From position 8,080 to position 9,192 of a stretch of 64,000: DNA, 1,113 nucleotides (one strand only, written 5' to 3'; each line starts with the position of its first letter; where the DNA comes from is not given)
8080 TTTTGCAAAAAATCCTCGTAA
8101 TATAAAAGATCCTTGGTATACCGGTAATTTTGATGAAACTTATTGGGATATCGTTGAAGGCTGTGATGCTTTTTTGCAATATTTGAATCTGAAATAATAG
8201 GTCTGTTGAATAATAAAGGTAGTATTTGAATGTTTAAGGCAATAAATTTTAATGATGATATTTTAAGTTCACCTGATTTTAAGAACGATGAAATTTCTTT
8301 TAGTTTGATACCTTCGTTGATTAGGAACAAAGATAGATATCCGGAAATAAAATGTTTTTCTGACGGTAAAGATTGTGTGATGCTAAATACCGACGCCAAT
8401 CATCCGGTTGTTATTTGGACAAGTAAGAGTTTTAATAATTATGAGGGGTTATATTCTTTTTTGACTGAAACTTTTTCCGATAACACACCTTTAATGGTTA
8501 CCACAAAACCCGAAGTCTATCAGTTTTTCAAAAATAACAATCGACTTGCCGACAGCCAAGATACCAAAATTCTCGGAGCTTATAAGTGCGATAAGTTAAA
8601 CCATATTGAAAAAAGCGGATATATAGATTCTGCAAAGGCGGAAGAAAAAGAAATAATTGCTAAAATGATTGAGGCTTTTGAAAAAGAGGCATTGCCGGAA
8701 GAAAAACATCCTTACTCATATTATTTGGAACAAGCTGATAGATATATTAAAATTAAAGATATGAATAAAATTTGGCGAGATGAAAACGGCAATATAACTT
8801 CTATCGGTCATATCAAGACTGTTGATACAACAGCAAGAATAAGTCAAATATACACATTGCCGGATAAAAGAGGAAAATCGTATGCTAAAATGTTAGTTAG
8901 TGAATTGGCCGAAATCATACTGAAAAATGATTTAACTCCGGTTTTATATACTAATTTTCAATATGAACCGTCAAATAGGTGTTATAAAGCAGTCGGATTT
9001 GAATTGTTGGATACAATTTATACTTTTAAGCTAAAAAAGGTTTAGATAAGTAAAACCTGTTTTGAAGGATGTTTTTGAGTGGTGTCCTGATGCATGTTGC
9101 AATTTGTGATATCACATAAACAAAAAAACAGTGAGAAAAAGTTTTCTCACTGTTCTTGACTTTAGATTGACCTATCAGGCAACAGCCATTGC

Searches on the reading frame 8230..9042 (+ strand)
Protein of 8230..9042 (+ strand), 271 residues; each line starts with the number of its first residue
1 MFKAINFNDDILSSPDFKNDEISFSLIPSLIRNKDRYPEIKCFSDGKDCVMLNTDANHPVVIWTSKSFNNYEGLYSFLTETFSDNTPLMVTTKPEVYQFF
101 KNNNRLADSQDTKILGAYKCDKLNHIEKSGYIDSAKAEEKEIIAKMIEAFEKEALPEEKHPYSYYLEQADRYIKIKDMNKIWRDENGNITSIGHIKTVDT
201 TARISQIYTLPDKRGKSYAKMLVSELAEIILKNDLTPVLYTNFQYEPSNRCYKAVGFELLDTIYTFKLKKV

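Call 3: search_protein_families(library=pfam, proteins=[window:8230-9042:+], max_evalue=0.01)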
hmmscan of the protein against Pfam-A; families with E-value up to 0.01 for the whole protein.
window:8230-9042:+ (271 aa): 5 families
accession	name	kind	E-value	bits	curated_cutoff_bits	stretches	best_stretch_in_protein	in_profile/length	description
PF08445.16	FR47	-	1.3e-08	35.1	22.1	1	202-262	22-82/86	FR47-like protein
PF00583.31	Acetyltransf_1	-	8.5e-07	29.7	20.7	1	155-257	12-116/116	Acetyltransferase (GNAT) family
PF13508.13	Acetyltransf_7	-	8.5e-05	23.3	27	1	185-258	10-83/84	Acetyltransferase (GNAT) domain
PF13673.13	Acetyltransf_10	-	0.00012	22.5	23.6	1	164-261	18-111/128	Acetyltransferase (GNAT) domain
PF13527.13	Acetyltransf_9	-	0.0055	17.1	25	0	136-258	7-125/127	Acetyltransferase (GNAT) domain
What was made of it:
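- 8230..9045 (+): Second GNAT (271 aa; FR47/Acetyltransf_1 in the C-terminal half), co-oriented, 32 bp after the phosphatase. Call 3.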

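Call 5: search_protein_families(library=ncbifam, proteins=[window:8230-9042:+], max_evalue=0.01)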
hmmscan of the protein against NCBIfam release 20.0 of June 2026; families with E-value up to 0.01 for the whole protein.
window:8230-9042:+ (271 aa): 1 family
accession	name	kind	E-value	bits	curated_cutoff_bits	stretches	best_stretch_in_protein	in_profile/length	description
TIGR03827.1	GNAT_ablB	equivalog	0.0015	18.1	205.1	0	194-236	176-218/266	putative beta-lysine N-acetyltransferase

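Call 68: search_protein_families(library=padloc, proteins=[window:8230-9042:+], max_evalue=0.01)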
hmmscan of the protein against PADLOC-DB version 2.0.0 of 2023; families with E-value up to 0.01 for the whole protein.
window:8230-9042:+ (271 aa): 0 families

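Call 69: search_protein_families(library=phrogs, proteins=[window:8230-9042:+], max_evalue=0.001)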
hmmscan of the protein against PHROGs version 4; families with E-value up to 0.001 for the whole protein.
window:8230-9042:+ (271 aa): 1 family
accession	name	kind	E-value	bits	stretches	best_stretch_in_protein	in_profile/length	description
phrog_1249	-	other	0.00035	21.4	1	145-266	23-155/180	acetyltransferase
